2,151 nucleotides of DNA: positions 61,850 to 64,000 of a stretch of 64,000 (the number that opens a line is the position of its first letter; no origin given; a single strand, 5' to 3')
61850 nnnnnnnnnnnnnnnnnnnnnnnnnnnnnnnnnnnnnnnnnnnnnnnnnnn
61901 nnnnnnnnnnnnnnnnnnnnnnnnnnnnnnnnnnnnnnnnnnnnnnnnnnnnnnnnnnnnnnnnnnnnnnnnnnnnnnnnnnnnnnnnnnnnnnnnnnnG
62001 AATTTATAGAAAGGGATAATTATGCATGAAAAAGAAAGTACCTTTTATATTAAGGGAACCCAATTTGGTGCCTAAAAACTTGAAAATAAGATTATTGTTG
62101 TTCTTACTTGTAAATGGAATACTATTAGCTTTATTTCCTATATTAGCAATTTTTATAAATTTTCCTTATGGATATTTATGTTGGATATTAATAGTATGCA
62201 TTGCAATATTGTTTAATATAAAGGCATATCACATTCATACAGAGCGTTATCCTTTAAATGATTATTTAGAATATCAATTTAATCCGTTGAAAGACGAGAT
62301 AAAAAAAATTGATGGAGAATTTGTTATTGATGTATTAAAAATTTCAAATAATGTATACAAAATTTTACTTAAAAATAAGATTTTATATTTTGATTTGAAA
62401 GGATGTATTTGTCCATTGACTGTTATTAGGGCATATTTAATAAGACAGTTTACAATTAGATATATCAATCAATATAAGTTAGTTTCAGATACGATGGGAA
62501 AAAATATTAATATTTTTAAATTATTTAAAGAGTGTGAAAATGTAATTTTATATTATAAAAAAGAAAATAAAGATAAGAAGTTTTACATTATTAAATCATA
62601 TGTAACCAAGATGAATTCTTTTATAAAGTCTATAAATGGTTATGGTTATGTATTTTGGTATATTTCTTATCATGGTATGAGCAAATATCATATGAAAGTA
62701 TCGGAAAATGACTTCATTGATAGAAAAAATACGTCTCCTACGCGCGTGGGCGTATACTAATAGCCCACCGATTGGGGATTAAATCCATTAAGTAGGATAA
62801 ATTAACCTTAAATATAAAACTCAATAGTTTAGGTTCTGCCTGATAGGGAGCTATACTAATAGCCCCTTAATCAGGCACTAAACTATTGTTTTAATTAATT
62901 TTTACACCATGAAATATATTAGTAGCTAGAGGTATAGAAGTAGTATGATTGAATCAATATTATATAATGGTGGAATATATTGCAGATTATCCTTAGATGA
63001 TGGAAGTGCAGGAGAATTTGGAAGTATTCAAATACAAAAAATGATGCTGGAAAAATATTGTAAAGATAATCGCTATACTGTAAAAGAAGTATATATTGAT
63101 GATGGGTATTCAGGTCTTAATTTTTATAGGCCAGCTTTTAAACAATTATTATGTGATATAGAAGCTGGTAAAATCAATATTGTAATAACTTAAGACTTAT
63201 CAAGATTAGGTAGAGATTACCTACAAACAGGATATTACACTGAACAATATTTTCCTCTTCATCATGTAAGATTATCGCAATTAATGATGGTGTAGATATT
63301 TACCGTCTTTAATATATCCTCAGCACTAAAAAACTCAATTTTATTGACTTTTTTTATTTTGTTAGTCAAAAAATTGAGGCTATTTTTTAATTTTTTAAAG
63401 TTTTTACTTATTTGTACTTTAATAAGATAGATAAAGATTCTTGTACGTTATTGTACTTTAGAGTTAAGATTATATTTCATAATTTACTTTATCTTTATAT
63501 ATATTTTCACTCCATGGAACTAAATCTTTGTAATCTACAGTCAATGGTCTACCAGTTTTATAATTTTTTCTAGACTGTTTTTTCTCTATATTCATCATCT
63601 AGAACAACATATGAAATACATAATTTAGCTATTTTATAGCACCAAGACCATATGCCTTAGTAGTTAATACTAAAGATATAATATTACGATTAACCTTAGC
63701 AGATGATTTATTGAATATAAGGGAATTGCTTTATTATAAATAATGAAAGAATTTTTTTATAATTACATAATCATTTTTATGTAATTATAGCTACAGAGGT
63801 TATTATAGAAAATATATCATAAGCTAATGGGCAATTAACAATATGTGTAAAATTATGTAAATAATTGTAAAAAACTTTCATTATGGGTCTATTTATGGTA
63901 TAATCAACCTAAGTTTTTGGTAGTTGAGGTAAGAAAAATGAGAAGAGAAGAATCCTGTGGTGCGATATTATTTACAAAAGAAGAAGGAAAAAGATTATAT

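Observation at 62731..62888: Twin-hairpin GC-rich element at the RHS cassette / serine recombinase junction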

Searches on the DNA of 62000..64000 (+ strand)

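Call 3: search_rna_families(source=window, start=62000, end=64000, threshold=evalue, max_evalue=10, show_alignments=5)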
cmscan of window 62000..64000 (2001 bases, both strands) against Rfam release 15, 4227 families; matches with E-value up to 10: 1.
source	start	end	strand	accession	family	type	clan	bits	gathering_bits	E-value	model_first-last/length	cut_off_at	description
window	62989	63045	+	RF01202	sn2991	Gene; snRNA; snoRNA; CD-box;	-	20.4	60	1.6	1-98/98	no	Small nucleolar RNA sn2991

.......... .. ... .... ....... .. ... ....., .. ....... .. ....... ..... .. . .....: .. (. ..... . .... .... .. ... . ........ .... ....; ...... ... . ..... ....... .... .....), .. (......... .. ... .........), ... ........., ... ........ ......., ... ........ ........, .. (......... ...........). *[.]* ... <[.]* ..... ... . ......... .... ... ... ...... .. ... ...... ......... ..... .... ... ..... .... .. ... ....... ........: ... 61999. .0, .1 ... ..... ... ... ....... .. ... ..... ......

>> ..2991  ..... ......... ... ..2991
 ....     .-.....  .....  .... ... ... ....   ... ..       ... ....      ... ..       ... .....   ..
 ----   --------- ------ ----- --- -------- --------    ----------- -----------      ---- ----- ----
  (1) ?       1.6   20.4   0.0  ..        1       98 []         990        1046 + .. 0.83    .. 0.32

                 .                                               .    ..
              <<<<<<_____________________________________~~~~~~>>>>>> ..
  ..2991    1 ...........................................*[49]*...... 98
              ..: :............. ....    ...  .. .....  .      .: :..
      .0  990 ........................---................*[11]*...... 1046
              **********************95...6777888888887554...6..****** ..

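Call 106: search_dna_similar(query=window:62700-62945:+, collection=plasmids, mode=distant, max_evalue=0.01, max_rows=10)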
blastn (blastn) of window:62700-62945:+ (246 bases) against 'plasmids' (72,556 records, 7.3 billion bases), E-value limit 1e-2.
No match.

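Call 107: search_dna_similar(query=window:62700-62945:+, collection=phages, mode=distant, max_evalue=0.01, max_rows=10)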
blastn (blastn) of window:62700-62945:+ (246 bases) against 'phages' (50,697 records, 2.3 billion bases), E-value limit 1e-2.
No match.

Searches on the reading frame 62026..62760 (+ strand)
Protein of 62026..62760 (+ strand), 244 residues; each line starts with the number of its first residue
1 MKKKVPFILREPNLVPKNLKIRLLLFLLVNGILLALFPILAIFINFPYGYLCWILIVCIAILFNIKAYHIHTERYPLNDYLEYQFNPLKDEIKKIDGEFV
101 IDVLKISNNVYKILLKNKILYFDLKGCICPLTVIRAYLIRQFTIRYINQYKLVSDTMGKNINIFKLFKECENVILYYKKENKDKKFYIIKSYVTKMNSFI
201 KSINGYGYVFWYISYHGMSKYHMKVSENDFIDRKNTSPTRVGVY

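Call 19: search_protein_families(library=pfam, proteins=[window:62026-62760:+], max_evalue=0.01)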
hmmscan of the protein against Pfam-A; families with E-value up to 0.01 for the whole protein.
window:62026-62760:+ (244 aa): 0 families

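Call 44: find_encoding_contigs(protein=window:62026-62760:+, flank=10000, max_places=8)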
Protein window:62026-62760:+ (244 aa): no gene with exactly this product is on record in the collection.

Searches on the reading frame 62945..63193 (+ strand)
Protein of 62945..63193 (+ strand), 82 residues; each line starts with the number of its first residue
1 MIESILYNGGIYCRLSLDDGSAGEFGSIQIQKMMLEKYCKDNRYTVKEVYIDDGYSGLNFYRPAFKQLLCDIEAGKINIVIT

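Call 19: search_protein_families(library=pfam, proteins=[window:62945-63193:+], max_evalue=0.01)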
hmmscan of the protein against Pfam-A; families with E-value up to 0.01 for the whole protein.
window:62945-63193:+ (82 aa): 1 family
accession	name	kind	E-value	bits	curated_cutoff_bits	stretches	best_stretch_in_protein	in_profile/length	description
PF00239.26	Resolvase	-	5.8e-11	43.1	23.3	1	11-81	3-68/145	Resolvase, N terminal domain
